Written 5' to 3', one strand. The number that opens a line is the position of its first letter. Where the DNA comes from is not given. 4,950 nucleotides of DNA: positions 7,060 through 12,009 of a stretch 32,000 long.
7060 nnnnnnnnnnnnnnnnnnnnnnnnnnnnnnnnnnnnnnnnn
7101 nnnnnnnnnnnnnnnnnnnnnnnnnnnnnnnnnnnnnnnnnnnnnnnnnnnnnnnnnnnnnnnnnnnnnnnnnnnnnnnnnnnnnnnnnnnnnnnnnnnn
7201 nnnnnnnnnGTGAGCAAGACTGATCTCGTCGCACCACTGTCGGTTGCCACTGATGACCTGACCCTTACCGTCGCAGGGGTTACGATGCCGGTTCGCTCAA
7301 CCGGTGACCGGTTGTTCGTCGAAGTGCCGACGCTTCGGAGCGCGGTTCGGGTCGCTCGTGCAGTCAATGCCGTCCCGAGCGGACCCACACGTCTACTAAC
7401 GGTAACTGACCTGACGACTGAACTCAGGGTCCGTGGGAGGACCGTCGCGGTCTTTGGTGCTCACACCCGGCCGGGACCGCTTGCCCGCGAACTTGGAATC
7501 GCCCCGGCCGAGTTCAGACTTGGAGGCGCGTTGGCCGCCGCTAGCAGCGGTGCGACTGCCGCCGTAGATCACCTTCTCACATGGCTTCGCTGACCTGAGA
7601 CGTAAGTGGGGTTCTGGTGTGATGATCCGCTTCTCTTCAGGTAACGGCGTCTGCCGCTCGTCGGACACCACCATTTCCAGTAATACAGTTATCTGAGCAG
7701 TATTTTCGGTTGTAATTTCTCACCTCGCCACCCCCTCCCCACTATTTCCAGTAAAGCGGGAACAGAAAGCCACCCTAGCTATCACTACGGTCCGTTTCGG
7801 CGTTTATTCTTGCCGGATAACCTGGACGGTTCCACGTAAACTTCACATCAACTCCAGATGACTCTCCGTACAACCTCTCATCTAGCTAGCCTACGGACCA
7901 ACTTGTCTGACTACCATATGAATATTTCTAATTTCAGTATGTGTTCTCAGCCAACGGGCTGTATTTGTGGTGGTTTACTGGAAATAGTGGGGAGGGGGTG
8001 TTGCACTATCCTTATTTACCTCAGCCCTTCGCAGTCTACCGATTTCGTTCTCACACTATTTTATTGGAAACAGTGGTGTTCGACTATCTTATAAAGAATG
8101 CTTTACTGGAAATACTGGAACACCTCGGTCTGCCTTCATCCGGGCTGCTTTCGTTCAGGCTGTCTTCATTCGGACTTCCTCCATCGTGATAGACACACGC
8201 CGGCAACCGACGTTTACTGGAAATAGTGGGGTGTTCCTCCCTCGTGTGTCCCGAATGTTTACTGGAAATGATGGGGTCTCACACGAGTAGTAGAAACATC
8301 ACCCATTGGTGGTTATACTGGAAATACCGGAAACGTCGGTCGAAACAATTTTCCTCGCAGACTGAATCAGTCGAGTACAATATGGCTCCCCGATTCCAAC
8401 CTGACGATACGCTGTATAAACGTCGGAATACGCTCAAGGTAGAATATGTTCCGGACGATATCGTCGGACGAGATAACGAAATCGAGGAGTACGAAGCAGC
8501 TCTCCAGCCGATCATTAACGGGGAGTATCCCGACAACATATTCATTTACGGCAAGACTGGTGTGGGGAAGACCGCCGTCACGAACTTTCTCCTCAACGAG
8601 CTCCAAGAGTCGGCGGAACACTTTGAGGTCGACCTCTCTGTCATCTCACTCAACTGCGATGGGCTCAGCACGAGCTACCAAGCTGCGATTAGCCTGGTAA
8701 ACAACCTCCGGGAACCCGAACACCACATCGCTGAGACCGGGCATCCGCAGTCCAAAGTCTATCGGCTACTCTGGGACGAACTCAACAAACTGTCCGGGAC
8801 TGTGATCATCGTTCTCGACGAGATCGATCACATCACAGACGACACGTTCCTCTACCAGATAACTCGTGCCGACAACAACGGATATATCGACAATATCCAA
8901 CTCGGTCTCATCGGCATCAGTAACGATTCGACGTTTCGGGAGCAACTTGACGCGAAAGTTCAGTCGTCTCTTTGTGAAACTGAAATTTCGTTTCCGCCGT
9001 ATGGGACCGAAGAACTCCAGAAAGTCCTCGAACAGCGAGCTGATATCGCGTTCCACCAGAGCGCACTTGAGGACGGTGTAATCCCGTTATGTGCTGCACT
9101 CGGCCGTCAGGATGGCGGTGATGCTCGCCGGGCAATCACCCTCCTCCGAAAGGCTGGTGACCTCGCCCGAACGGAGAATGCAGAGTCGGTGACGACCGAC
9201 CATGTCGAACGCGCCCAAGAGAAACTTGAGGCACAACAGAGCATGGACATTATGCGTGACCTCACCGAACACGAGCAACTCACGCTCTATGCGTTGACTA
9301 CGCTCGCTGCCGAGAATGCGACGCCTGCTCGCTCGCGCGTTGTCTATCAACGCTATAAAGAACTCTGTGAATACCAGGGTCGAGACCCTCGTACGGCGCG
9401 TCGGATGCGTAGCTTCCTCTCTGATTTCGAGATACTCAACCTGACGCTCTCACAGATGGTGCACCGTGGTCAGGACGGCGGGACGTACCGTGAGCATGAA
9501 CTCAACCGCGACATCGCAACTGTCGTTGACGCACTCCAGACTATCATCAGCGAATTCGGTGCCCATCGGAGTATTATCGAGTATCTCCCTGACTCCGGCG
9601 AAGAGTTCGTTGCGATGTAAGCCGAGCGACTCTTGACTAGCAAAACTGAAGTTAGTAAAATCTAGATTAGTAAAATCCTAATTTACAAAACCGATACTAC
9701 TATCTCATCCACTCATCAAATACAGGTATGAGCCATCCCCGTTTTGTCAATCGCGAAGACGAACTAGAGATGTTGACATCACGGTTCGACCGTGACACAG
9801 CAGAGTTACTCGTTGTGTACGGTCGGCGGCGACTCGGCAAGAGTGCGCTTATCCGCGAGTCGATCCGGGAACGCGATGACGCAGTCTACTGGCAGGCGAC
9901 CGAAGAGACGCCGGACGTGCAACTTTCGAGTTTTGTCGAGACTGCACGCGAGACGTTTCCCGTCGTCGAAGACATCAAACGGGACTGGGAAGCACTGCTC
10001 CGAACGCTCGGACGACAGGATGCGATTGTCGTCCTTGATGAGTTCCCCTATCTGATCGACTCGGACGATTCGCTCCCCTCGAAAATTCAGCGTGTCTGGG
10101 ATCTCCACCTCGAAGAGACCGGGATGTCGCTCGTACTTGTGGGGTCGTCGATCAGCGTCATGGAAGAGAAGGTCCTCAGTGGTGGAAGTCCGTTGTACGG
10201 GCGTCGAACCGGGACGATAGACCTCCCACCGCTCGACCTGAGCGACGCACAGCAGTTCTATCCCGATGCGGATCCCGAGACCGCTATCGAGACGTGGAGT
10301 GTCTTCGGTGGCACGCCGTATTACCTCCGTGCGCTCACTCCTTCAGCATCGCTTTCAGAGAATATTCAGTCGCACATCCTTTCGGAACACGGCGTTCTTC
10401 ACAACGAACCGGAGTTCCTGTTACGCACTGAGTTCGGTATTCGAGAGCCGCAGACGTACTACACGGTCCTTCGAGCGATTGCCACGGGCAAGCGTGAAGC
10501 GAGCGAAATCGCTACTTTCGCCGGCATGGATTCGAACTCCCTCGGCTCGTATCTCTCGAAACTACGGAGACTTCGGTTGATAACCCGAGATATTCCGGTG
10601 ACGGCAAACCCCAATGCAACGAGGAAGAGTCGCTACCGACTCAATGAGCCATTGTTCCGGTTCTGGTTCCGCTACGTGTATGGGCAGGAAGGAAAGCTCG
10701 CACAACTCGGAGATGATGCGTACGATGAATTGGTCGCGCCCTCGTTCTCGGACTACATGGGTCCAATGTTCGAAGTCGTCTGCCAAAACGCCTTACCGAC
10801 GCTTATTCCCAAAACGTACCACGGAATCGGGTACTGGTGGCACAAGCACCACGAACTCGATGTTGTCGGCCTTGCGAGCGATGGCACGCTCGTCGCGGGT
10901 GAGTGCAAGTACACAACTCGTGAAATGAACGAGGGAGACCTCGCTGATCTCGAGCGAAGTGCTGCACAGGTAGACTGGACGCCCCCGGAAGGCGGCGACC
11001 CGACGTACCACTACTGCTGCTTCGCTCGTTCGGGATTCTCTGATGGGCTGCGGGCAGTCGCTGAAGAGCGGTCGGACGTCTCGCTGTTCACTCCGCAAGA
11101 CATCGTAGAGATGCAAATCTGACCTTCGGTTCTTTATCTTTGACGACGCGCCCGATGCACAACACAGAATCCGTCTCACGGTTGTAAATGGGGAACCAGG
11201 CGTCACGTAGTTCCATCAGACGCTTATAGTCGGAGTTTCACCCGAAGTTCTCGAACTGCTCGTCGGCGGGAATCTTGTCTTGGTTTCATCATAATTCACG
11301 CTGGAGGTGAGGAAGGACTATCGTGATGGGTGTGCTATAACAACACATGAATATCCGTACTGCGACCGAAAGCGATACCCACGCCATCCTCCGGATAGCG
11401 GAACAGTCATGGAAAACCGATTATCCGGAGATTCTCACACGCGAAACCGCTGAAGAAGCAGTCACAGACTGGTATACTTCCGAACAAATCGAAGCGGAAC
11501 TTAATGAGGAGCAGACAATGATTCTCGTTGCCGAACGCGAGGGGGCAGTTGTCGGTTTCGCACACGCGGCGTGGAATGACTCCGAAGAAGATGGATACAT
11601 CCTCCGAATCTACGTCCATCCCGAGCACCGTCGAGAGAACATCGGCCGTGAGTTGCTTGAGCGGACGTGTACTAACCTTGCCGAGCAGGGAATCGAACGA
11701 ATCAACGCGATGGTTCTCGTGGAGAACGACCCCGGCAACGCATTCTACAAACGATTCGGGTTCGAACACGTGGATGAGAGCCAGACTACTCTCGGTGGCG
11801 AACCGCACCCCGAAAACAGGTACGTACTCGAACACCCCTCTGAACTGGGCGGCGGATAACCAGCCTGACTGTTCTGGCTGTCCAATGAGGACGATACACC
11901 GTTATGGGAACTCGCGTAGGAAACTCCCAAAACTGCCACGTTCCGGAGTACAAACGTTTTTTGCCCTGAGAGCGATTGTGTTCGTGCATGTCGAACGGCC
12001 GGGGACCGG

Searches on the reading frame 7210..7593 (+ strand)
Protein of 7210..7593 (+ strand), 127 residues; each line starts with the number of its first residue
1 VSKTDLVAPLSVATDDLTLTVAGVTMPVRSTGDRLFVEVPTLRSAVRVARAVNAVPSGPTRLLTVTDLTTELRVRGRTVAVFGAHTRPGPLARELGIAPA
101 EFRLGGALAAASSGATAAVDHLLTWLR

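Call 41: search_protein_families(library=pfam, max_evalue=0.01, proteins=[window:7210-7593:+])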
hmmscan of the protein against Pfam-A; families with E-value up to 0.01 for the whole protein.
window:7210-7593:+ (127 aa): 0 families

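Call 42: search_protein_families(library=phrogs, max_evalue=0.01, proteins=[window:7210-7593:+])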
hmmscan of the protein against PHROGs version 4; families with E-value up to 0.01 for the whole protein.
window:7210-7593:+ (127 aa): 0 families

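Call 76: search_dna_similar(query=window:7210-7593:+, collection=plasmids, mode=protein, max_rows=10, max_evalue=0.001)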
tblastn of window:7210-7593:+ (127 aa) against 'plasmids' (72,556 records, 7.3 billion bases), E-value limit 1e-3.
No match.

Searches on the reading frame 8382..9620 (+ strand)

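Call 41: search_protein_families(library=pfam, max_evalue=0.01, proteins=[window:8382-9620:+])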
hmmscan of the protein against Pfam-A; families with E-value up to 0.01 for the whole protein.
window:8382-9620:+ (412 aa): 18 families
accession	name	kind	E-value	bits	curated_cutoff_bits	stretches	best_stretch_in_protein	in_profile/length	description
PF22703.2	Cdc6_lid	-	3.4e-26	91.3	27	1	214-280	2-68/68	Cdc6 AAA+ ATPase-type lid domain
PF09079.17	Cdc6_C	-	4.6e-20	71.9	25.1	1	290-384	2-96/96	CDC6, C terminal winged helix domain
PF13401.12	AAA_22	-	2.4e-13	51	27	1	52-178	7-122/130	AAA domain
PF13191.12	AAA_16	-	2.3e-12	48.2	32.6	1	28-155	3-148/167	AAA ATPase domain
PF00004.35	AAA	-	1.7e-05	25.7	21.2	1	54-155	2-73/131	ATPase family associated with various cellular activities (AAA)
PF01637.24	ATPase_2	-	5.3e-05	23.6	33.2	1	41-152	11-123/225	ATPase domain predominantly from Archaea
PF05729.18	NACHT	-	9.1e-05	22.8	26.7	1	53-154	3-96/167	NACHT domain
PF00270.35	DEAD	-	0.00025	21.2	26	0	40-72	7-36/167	DEAD/DEAH box helicase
PF05621.17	TniB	-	0.00028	20.8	22.4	1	50-152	35-132/189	Bacterial TniB protein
PF00931.28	NB-ARC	-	0.00029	20.6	23.5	1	43-148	11-109/248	NB-ARC domain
PF01935.23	DUF87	-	0.00034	21.2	23.2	0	55-76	28-49/220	Helicase HerA, central domain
PF24883.2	NPHP3_N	-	0.00035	21.2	24.8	1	53-157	25-142/164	Nephrocystin 3, N-terminal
PF22606.2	Cdc6-ORC-like_ATPase_lid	-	0.0012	19.1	27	1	207-264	1-58/60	Cdc6/ORC-like, ATPase lid domain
PF13479.12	AAA_24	-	0.0021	18.4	27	1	52-166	4-91/195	AAA domain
PF05673.19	DUF815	-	0.0024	17.5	23.8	1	25-95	28-92/249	Protein of unknown function (DUF815)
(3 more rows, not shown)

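Call 42: search_protein_families(library=phrogs, max_evalue=0.01, proteins=[window:8382-9620:+])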
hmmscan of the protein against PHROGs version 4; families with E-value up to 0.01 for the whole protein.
window:8382-9620:+ (412 aa): 9 families
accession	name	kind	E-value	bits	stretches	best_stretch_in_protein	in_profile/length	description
phrog_7998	-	unknown function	4.1e-21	76.5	1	23-350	13-318/339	-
phrog_168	-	DNA, RNA and nucleotide metabolism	1.1e-18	69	1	17-354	10-309/314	clamp loader of DNA polymerase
phrog_296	-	integration and excision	1.8e-08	34.6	1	211-334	450-567/626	DNA transposition protein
phrog_5846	-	DNA, RNA and nucleotide metabolism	8.2e-06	26.3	0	204-341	150-277/380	clamp loader of DNA polymerase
phrog_6841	-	unknown function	9.2e-06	25.8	1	22-98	31-96/470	-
phrog_25579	-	unknown function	0.00075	21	1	285-325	18-61/67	-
phrog_124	-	DNA, RNA and nucleotide metabolism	0.0014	19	1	45-159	38-128/382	Sak4-like ssDNA annealing protein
phrog_4871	-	other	0.0066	15.9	0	25-93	192-257/764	ATP-dependent protease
phrog_2630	-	unknown function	0.0099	16.2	0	54-156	35-135/326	-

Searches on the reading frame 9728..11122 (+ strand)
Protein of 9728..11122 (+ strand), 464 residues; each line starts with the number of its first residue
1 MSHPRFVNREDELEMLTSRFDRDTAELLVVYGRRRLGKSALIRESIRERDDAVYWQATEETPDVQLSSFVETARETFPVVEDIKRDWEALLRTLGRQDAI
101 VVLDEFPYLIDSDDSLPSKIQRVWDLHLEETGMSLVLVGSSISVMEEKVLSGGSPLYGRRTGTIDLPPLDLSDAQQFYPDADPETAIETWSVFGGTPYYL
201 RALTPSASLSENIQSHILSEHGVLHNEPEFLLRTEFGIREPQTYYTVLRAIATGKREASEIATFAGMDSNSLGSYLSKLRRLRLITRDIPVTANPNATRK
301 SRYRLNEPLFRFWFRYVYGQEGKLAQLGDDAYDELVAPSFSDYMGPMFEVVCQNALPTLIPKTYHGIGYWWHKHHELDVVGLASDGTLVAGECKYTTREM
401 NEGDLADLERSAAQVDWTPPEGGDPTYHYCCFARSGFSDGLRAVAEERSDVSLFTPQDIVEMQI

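Call 41: search_protein_families(library=pfam, max_evalue=0.01, proteins=[window:9728-11122:+])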
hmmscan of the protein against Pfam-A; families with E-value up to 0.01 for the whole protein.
window:9728-11122:+ (464 aa): 7 families
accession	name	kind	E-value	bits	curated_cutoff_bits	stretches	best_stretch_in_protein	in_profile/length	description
PF01637.24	ATPase_2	-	4e-28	99.2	33.2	1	6-202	1-224/225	ATPase domain predominantly from Archaea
PF03008.20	DUF234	-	3.8e-17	63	22.5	1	313-400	1-94/100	Archaea bacterial proteins of unknown function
PF13401.12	AAA_22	-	4.7e-06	27.4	27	1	23-140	3-123/130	AAA domain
PF13191.12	AAA_16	-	2.4e-05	25.3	32.6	1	5-91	1-90/167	AAA ATPase domain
PF13173.12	AAA_14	-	5.1e-05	23.7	27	1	26-171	3-125/129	AAA domain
PF13635.12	DUF4143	-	0.00045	20.4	28.1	1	245-395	17-159/160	Domain of unknown function (DUF4143)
PF24409.1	wHTH-PRTase_assc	-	0.0043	17.5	27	1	245-292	1-48/83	wHTH-PRTase associated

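Call 42: search_protein_families(library=phrogs, max_evalue=0.01, proteins=[window:9728-11122:+])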
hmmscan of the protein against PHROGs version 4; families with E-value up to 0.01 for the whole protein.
window:9728-11122:+ (464 aa): 0 families

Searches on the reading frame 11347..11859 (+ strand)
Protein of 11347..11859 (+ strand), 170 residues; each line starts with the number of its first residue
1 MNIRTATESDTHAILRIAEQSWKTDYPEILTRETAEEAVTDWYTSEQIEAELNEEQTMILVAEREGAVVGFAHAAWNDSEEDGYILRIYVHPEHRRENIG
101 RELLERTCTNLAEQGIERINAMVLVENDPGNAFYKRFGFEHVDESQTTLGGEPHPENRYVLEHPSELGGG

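Call 41: search_protein_families(library=pfam, max_evalue=0.01, proteins=[window:11347-11859:+])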
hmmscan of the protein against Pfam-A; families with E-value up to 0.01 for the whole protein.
window:11347-11859:+ (170 aa): 10 families
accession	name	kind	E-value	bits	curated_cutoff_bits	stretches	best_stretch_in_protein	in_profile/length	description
PF00583.31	Acetyltransf_1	-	8.9e-20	71.5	20.7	1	32-139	18-116/116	Acetyltransferase (GNAT) family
PF13508.13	Acetyltransf_7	-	2.2e-17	63.6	27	1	58-140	4-83/84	Acetyltransferase (GNAT) domain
PF13673.13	Acetyltransf_10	-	1.3e-16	61.2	23.6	1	36-148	7-116/128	Acetyltransferase (GNAT) domain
PF13420.13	Acetyltransf_4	-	1.4e-12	48.3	24.3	1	3-144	1-139/155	Acetyltransferase (GNAT) domain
PF08445.16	FR47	-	3.4e-09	37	22.1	1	74-145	13-83/86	FR47-like protein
PF13527.13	Acetyltransf_9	-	4.3e-09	36.9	25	1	2-141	1-126/127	Acetyltransferase (GNAT) domain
PF13302.13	Acetyltransf_3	-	1.1e-08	36.2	25.4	1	2-140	3-138/138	Acetyltransferase (GNAT) domain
PF13880.12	Acetyltransf_13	-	0.00018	21.7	22.8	1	85-112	7-34/69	ESCO1/2 acetyl-transferase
PF13480.13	Acetyltransf_6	-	0.00071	20.2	22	1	7-136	27-143/143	Acetyltransferase (GNAT) domain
PF16092.11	CFAP61_N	-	0.0087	16.2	27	0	31-71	197-237/264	Cilia- and flagella-associated protein 61, N-terminal domain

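Call 42: search_protein_families(library=phrogs, max_evalue=0.01, proteins=[window:11347-11859:+])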
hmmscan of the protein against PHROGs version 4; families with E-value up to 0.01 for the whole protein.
window:11347-11859:+ (170 aa): 7 families
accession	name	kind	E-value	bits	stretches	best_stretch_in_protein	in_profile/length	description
phrog_1249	-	other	1.2e-24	88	1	1-146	8-153/180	acetyltransferase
phrog_3810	-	other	1.3e-16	61.9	1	44-141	47-144/155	acetyltransferase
phrog_8663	-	unknown function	1.2e-09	38.6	1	40-141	178-277/314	-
phrog_11841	-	other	0.00036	20.4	1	30-143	30-143/502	acetyltransferase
phrog_1758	-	other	0.0009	20.2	1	87-146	104-165/184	acetyltransferase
phrog_3986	-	unknown function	0.0024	18.8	1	43-114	40-113/148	-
phrog_23962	-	unknown function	0.0097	17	0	72-150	62-143/165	-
